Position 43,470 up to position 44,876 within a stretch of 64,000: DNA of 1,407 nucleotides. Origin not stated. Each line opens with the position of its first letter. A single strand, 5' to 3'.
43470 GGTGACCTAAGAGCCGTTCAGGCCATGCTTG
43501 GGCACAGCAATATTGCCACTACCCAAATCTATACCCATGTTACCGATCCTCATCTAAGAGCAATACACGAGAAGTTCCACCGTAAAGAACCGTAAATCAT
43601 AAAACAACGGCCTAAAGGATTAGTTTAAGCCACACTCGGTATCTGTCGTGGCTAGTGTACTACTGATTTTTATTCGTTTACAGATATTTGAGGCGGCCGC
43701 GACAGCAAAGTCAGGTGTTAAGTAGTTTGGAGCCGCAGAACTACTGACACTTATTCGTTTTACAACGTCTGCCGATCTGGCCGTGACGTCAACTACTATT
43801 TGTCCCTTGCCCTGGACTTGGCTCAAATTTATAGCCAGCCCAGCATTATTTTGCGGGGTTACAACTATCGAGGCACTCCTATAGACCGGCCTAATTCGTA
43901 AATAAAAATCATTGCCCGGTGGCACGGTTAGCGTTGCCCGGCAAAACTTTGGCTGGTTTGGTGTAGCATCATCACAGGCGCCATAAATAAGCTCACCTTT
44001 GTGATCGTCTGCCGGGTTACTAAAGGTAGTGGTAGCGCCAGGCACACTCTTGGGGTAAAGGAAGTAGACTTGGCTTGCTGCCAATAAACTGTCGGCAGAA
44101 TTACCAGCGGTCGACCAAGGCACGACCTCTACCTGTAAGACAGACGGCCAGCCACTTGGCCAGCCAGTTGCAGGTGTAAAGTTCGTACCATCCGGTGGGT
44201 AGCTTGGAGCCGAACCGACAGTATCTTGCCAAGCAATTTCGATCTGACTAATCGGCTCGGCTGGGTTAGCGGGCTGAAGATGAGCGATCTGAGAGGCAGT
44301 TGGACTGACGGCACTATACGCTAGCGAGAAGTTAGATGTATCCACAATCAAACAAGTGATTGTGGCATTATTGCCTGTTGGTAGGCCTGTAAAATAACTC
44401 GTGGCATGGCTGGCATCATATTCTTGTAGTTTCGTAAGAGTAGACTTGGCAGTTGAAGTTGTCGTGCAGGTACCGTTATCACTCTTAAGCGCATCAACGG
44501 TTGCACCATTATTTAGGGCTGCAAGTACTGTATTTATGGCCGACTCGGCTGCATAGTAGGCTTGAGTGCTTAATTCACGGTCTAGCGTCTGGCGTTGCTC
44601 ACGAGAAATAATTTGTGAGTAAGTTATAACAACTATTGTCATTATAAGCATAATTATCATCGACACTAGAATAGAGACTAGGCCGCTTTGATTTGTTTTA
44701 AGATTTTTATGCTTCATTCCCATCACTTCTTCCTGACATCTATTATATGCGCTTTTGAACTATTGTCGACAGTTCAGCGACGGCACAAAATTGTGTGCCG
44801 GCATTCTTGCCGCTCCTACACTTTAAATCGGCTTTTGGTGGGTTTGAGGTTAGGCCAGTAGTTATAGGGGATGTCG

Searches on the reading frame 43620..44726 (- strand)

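Call 65: search_protein_families(library=pfam, proteins=[window:43620-44726:-])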
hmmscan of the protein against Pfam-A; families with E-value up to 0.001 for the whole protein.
window:43620-44726:- (368 aa): 1 family
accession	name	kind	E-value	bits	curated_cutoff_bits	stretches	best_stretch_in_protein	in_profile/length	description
PF14341.11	PilX_N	-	1.6e-06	28.4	25.5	1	19-64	5-50/51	PilX N-terminal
